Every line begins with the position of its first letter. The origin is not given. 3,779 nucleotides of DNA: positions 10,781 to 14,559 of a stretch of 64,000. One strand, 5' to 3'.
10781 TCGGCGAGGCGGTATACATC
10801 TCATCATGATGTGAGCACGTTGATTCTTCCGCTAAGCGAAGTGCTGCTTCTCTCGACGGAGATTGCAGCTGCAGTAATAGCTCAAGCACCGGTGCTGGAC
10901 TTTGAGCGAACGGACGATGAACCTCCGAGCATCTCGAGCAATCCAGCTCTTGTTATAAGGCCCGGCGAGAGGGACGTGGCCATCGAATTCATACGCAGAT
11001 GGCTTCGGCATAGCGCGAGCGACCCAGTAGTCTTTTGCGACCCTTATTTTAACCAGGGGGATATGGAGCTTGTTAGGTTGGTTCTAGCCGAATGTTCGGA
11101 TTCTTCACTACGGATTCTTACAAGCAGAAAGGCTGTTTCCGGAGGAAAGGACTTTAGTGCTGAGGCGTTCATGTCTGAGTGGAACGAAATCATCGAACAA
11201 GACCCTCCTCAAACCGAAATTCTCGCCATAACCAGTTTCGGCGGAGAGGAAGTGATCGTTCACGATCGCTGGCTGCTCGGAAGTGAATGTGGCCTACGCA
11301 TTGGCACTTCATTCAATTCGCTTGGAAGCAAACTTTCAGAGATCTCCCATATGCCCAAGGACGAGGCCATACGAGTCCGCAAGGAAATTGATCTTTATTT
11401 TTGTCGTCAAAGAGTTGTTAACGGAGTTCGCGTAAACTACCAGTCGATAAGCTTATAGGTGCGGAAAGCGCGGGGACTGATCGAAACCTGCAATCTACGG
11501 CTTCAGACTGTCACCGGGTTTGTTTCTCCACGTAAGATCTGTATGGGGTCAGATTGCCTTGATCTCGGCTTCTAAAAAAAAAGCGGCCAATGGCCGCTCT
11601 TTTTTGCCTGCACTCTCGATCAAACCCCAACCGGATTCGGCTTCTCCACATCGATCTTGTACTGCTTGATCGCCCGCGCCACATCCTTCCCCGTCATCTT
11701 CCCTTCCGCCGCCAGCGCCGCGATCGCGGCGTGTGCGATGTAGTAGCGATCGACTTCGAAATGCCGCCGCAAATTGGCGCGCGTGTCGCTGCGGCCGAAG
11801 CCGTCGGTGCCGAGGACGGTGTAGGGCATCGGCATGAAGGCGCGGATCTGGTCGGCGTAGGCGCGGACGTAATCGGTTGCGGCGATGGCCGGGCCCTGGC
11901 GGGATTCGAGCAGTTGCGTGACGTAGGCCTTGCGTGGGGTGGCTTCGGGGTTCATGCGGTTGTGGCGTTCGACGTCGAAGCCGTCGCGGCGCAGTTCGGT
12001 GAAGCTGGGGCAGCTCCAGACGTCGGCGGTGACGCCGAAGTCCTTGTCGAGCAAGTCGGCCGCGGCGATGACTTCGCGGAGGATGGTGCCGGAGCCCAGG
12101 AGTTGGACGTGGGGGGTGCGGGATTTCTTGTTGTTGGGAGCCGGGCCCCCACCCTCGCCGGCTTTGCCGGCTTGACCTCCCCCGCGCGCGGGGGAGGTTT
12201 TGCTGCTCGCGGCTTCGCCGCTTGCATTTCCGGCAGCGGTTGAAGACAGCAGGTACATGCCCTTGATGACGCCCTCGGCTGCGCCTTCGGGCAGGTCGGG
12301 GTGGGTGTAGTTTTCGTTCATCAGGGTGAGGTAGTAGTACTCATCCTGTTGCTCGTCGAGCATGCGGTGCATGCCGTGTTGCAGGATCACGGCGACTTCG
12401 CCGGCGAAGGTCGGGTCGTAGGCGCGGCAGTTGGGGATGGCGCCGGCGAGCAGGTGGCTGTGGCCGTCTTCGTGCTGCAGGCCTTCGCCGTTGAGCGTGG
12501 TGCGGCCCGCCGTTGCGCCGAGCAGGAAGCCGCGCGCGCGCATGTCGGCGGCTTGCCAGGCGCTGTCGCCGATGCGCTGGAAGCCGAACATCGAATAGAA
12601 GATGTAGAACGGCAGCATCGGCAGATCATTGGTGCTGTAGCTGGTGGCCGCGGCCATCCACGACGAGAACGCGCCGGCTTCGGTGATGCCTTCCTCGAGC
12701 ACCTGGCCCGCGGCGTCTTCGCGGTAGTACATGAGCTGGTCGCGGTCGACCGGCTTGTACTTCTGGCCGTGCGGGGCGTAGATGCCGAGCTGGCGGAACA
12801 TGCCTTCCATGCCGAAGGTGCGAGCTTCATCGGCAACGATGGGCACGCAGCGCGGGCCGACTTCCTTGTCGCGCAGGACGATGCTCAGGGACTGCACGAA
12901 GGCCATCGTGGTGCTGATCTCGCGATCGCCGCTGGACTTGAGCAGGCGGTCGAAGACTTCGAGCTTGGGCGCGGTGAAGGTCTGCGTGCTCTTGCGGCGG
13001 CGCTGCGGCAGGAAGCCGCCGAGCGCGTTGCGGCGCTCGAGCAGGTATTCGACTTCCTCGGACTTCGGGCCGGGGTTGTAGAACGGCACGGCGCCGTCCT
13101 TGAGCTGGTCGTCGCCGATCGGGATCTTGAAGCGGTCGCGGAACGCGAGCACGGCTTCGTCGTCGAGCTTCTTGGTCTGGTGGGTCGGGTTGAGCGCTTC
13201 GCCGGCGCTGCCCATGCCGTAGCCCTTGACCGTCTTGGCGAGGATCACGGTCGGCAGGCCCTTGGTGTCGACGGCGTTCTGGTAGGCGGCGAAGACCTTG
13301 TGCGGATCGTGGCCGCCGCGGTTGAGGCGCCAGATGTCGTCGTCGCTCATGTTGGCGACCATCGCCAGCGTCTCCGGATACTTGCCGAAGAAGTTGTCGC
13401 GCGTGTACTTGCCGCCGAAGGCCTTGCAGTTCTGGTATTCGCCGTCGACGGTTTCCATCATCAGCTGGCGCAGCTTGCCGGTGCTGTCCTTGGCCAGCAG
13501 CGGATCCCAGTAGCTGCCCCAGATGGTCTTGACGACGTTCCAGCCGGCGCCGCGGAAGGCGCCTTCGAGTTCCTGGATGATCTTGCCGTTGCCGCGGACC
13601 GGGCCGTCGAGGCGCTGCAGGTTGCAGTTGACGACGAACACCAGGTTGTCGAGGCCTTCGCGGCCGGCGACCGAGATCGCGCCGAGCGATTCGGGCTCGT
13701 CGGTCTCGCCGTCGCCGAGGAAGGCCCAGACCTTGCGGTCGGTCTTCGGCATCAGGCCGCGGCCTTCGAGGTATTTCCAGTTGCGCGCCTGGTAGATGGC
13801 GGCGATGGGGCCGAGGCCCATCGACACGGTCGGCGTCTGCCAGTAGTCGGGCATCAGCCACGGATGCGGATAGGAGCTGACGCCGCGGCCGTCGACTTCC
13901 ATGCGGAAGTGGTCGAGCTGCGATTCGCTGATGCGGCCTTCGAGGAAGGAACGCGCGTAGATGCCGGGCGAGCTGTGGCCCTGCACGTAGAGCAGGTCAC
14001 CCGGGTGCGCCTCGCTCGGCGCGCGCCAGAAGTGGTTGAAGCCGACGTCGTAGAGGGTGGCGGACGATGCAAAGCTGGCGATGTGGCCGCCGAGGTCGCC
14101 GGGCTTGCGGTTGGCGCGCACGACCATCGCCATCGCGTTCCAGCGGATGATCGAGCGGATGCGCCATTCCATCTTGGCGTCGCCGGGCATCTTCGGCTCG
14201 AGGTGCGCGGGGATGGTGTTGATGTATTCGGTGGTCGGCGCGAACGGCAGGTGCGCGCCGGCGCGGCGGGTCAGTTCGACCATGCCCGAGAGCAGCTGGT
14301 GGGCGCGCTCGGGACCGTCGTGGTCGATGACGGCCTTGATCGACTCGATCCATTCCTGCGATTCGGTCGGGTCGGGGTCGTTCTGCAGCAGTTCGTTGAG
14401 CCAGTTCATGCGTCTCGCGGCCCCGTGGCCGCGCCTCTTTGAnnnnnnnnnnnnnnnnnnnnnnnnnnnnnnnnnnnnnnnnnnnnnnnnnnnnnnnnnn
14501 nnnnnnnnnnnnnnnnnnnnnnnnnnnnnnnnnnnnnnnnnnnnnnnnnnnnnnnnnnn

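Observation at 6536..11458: Orphan 1,640-aa low-GC gene with NTPase / helical array / PLD-like layout: candidate new single-gene conflict or defence system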

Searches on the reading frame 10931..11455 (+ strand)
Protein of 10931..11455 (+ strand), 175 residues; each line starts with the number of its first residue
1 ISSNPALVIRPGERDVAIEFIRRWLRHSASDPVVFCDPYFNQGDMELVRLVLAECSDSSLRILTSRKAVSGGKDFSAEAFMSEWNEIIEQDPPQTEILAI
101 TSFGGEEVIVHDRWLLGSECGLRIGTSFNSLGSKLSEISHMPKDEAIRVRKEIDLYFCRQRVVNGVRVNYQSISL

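Call 20: search_solved_structures(query=A2, max_evalue=10, show_alignments=3)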
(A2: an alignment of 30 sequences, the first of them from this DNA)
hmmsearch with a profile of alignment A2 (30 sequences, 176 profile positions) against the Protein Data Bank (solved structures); distinct sequences matched with E-value up to 10: 0.

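Call 21: search_protein_families(library=pfam, alignment_id=A2, max_evalue=1)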
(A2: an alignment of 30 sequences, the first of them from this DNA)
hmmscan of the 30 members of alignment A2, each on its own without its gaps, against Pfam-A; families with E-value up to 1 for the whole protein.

A. member 1, seq(175 aa): 0 families

B. families by the number of members that match (of 30 scanned): 13 families
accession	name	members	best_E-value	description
PF13091.12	PLDc_2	4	0.0074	PLD-like domain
PF07985.18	SRR1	2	0.026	SRR1 domain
PF21812.2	DUF6881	1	0.024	Domain of unknown function (DUF6881)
PF02565.21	RecO_C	1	0.028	Recombination protein O C terminal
PF23812.1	Phage_TAC_18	1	0.057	Phage tail assembly chaperone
PF05207.18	Zn_ribbon_CSL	1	0.096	CSL zinc finger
PF13428.12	TPR_14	1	0.12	Tetratricopeptide repeat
PF07123.17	PsbW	1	0.14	Photosystem II reaction centre W protein (PsbW)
PF16848.10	SoDot-IcmSS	1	0.16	Substrate of the Dot/Icm secretion system, putative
PF19047.5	HOOK_N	1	0.18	HOOK domain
PF03445.19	DUF294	1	0.21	Putative nucleotidyltransferase DUF294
PF04199.19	Cyclase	1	0.23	Putative cyclase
PF01180.27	DHO_dh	1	0.36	Dihydroorotate dehydrogenase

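Call 26: predict_structure(alignment_id=A2)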
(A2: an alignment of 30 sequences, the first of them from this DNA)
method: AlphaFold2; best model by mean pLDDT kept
length: 175 residues; sequences in the alignment: 30
mean_pLDDT: 94.2   pTM: 0.90
mean pLDDT of the five models: 94.2, 94.0, 93.8, 93.3, 92.8
residues with pLDDT >= 90: 152; 70-90: 19; 50-70: 2; < 50: 2
segments of 3 or more residues with pLDDT < 50: none
pLDDT, mean of each block of 10 residues (from residue 1): 77 98 93 96 97 96 95 89 96 98 86 95 97 97 96 97 95 97
secondary structure, 60 per line:
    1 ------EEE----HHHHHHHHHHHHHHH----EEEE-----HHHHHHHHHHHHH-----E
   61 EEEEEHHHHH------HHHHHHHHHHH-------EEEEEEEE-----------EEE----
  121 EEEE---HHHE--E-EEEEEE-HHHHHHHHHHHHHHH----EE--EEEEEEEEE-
elements in order: E7-9 H14-28 E33-36 H42-54 E60-65 H66-70 H77-87 E95-102 E114-116 E121-124 E136-141 H143-157 E166-174

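Call 28: fold_search(model_id=the predicted structure, library=pdb)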
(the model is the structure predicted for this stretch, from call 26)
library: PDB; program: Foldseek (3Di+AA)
matches with E <= 10: 584; with E <= 0.001: 29
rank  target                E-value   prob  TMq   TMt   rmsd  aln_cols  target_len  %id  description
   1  6ehi_D                2.5e-05  1.00  0.55  0.59   5.6       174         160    8  NucT from Helicobacter pylori (released 2018-01-17)
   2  4urj_D                2.7e-05  1.00  0.57  0.57   5.5       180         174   10  Crystal structure of human BJ-TSA-9 (released 2014-10-01)
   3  1v0s                  5.8e-05  1.00  0.61  0.26   5.6       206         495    9  Uninhibited form of Phospholipase D from Streptomyces sp. strain PMF (released 2004-06-03)
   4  6ehi_B                6.2e-05  1.00  0.61  0.66   4.3       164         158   11  NucT from Helicobacter pylori (released 2018-01-17)
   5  4urj_A                9.7e-05  1.00  0.59  0.60   5.2       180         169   12  Crystal structure of human BJ-TSA-9 (released 2014-10-01)
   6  5bpi_C                1.1e-04  1.00  0.49  0.36   6.0       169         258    8  Structure of TrmBL2, an archaeal chromatin protein, shows a novel mode of DNA binding. (released 2015-09-02)
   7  6ehi_A                1.2e-04  1.00  0.56  0.60   5.2       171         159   10  NucT from Helicobacter pylori (released 2018-01-17)
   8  4urj_B                1.2e-04  1.00  0.54  0.54   5.5       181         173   12  Crystal structure of human BJ-TSA-9 (released 2014-10-01)
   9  1v0v                  1.3e-04  1.00  0.60  0.26   5.8       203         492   10  Phospholipase D from Streptomyces sp. strain PMF soaked with the substrate dibutyrylphosphatidylcholine. (released 2004-06-03)
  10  8ctq                  1.7e-04  1.00  0.57  0.25   6.2       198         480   12  Crystal structure of engineered phospholipase D mutant superPLD 2-48 (released 2023-04-26)
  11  1v0y                  1.8e-04  1.00  0.62  0.26   5.6       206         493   11  Phospholipase D from Streptomyces sp. strain PMF soaked with the substrate dibutyrylphosphatidylcholine. (released 2004-06-03)
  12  7clg_B                2.1e-04  1.00  0.55  0.15   5.0       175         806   13  Crystal structure of the ATP-dependent restriction endonuclease SauUSI (released 2021-01-20)
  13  5bpd_C                2.2e-04  1.00  0.50  0.36   6.5       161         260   10  Structure of TrmBL2, an archaeal chromatin protein, shows a novel mode of DNA binding. (released 2015-09-02)
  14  4urj_C                2.2e-04  1.00  0.55  0.57   5.7       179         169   11  Crystal structure of human BJ-TSA-9 (released 2014-10-01)
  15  8ctp                  2.2e-04  1.00  0.57  0.25   5.7       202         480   10  Crystal structure of engineered phospholipase D mutant superPLD 2-23 (released 2023-04-26)
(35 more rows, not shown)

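Call 60: search_protein_representatives(alignment_id=A2)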
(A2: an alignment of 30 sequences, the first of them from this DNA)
Query: 30 sequences, 176 profile positions. Proteins with E-value up to 0.001 (for the whole library): 1642; up to 1e-10: 952; up to 1e-30: 566. The best 150 are listed.
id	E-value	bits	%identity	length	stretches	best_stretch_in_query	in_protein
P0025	6.6e-69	247.2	-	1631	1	3-176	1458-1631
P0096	8.1e-65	233.9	-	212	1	2-176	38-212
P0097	2.0e-64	232.6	-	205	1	4-176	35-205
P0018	2.9e-64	232.1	-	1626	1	5-176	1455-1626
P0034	3.5e-63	228.6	-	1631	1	3-176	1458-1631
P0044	3.7e-63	228.5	-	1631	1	2-176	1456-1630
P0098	7.1e-63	227.6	-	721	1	6-176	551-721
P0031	8.4e-63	227.3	-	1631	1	4-176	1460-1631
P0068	2.4e-62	225.9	-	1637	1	3-176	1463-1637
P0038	7.2e-62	224.3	-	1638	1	3-176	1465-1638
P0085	1.4e-61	223.3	-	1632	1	4-176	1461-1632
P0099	1.3e-60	220.2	-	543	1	3-176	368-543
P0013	2.7e-60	219.2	-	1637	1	4-175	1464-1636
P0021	9.3e-60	217.4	-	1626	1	3-176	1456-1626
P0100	4.3e-59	215.2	-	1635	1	4-175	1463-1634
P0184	7.0e-46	172.2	-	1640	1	6-176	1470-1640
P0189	9.6e-46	171.8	-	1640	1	8-176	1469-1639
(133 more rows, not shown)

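Call 69: find_homologous_proteins(query=A2, max_evalue=0.001)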
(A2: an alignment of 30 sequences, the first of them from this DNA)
Query A2 (30 sequences) (175 aa, profile of the alignment): 127 proteins with E <= 0.001 among 1986 candidates; the best 120 are listed.
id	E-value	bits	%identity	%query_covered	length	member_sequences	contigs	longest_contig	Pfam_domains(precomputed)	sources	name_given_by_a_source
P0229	7.5e-65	236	38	98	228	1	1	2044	-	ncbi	-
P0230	7.2e-63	229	40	96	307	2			-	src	-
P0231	9.6e-62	226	36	98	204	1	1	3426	-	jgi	jgi:hypothetical protein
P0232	1.1e-61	225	37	99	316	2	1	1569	-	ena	-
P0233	1.9e-61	225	61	97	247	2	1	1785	-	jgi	-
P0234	7.7e-58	213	44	89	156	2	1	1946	-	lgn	-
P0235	5.8e-52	194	34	95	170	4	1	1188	-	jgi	jgi:hypothetical protein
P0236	2.5e-51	192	32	99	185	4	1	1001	-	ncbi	-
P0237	4.3e-51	191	36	97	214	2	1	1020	-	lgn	-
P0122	2.3e-50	188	38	99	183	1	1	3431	-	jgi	jgi:hypothetical protein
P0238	4.7e-50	187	38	98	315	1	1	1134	-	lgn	-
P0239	2.3e-49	185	39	94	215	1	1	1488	-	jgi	jgi:hypothetical protein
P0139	1.2e-48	183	40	99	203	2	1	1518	-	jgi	-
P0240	1.3e-48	183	37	89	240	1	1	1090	-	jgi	jgi:hypothetical protein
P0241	3.3e-48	181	31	97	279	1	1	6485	-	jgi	jgi:hypothetical protein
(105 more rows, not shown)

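Call 70: search_protein_families(library=ncbifam, alignment_id=A2, max_evalue=0.01)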
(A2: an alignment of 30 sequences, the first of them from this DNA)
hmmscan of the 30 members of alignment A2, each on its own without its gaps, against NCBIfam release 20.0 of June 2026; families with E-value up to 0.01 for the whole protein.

A. member 1, seq(175 aa): 2 families
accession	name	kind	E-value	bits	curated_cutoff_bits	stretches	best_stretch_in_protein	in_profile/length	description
NF040700.1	VPA1262_N_dom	domain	2.4e-11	43.1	80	1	12-154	321-473/478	VPA1262 family N-terminal domain-containing protein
NF040699.1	VPA1262_fam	subfamily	0.00098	17.1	325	1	18-116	397-499/1026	VPA1262 family protein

B. families by the number of members that match (of 30 scanned): 2 families
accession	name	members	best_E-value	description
NF040700.1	VPA1262_N_dom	30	1e-15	VPA1262 family N-terminal domain-containing protein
NF040699.1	VPA1262_fam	8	6.5e-06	VPA1262 family protein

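Call 71: search_dna_similar(query=window:10931-11455:+, collection=plasmids, mode=protein, max_evalue=10, max_rows=40)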
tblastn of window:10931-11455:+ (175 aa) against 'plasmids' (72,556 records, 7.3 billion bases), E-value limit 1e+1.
Records with a match: 29; places in all: 32; records where one place covers at least 80% of the query: 6.
Best place of each record, by identity: <60% 29.
By first word of the organism name: Sinorhizobium 21; Bacillus 1; Aromatoleum 1; Exiguobacterium 1; Carnobacterium 1; Cytobacillus 1; Rhizobium 1; Vibrio 1; Ensifer 1.
By predicted mobility (MOB-suite, as given by PLSDB): conjugative 23; non-mobilizable 4; mobilizable 2.
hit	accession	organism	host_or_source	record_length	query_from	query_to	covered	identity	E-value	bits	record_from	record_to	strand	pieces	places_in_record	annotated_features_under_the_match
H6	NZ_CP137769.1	Bacillus cereus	Passiflora edulis Sims,Pure ...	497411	6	175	97%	38.3%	4e-32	127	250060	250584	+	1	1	ATP-binding protein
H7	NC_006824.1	Aromatoleum aromaticum EbN1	-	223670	6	175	97%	37.8%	1e-33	132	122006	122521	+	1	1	hypothetical protein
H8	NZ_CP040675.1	Exiguobacterium mexicanum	ocean sediment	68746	6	175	97%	33.7%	3e-21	97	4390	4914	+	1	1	hypothetical protein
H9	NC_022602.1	Carnobacterium inhibens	Siberian permafrost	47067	1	161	92%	34.1%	3e-24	105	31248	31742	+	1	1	hypothetical protein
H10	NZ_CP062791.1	Cytobacillus oceanisediminis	rhizosphere taken during the low tide ...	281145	13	141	74%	31.0%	3e-13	74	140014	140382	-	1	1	ATP-binding protein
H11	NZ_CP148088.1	Sinorhizobium meliloti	Medicago sativa,cell culture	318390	11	165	89%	23.8%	7e-2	40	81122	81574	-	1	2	IS1182 family transposase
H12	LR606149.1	Rhizobium sp. Q54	paddy soil contaminated with arsenic ...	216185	7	153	84%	22.7%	1e-1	40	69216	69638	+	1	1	hypothetical protein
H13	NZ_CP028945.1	Vibrio sp. dhg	single cell,ocean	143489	16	102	50%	31.1%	8e+0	34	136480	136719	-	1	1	Eco57I restriction-modification methylase domain-containing protein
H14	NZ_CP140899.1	Sinorhizobium medicae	Medicago lupulina,whole organism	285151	23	110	50%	30.7%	1e-2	43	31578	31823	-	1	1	IS1182 family transposase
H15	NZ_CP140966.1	Sinorhizobium medicae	Medicago lupulina,whole organism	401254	23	110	50%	30.7%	1e-2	43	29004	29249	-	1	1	IS1182 family transposase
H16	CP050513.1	Sinorhizobium meliloti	Medicago sativa,cell culture,root nodule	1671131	11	110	57%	26.0%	1e-1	40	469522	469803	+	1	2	none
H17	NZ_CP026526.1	Sinorhizobium meliloti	Medicago sativa L. subsp. ambigua,Cell ...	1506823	11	110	57%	26.0%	1e-1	40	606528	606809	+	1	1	none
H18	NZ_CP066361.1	Sinorhizobium meliloti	Medicago lupulina L.,nodules of ...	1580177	11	110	57%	26.0%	1e-1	40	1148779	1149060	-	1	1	none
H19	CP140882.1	Sinorhizobium meliloti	Medicago lupulina,whole organism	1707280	11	110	57%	26.0%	1e-1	40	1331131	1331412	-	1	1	none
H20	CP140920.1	Sinorhizobium meliloti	Medicago lupulina,whole organism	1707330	11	110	57%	26.0%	1e-1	40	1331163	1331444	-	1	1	none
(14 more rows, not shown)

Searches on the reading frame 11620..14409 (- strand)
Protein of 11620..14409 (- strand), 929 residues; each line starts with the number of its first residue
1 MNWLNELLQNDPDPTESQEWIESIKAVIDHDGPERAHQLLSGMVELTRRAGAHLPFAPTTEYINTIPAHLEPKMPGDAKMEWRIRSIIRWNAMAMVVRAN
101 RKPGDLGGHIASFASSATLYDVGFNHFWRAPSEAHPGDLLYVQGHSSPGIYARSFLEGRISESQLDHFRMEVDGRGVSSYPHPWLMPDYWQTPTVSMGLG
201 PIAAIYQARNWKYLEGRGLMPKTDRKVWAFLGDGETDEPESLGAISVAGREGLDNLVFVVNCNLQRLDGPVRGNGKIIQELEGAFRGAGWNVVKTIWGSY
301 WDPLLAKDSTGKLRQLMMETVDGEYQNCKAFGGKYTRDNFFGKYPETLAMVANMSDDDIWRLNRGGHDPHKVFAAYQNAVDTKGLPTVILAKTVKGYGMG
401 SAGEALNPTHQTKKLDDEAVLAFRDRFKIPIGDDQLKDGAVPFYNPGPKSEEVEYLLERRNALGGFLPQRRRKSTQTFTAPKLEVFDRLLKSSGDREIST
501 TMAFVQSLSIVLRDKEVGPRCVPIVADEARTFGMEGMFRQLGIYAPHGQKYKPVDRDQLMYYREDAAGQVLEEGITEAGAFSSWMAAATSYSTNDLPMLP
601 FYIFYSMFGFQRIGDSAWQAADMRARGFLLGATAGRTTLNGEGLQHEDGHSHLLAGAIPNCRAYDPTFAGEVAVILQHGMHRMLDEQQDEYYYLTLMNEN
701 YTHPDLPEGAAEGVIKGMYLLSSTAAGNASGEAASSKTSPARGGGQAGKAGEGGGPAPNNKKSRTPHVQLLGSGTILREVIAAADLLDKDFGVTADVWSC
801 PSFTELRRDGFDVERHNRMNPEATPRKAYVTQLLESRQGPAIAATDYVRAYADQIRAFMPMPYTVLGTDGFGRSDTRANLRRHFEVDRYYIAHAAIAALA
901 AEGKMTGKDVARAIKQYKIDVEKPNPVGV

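Call 22: search_protein_families(library=pfam, proteins=[window:11620-14409:-], max_evalue=0.001)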
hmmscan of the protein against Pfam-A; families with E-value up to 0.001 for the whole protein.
window:11620-14409:- (929 aa): 4 families
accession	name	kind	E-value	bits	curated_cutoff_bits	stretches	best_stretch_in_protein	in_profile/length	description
PF17831.6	PDH_E1_M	-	7.6e-106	353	23.2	1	492-704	17-229/229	Pyruvate dehydrogenase E1 component middle domain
PF22613.1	Transketolase_C_1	-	8.2e-23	81.2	27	1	762-887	8-113/113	Transketolase-like TK C-terminal domain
PF00456.26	Transketolase_N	-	7e-11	42.1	22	1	136-295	55-213/334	Transketolase, thiamine diphosphate binding domain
PF02780.25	Transketolase_C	-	0.0003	21.1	25.9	0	762-818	6-63/124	Transketolase, C-terminal domain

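Call 35: list_cluster_members(proteins=[P0001, window:11620-14409:-, window:2801-4219:-])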
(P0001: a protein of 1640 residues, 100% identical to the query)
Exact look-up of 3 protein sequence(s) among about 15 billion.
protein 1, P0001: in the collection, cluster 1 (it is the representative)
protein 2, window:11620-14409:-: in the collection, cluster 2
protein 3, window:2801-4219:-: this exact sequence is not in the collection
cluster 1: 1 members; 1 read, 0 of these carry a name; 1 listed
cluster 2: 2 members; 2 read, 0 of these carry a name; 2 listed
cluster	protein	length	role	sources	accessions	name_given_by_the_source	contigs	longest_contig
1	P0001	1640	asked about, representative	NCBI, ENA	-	-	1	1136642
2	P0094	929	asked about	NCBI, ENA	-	-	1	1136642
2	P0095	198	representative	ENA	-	-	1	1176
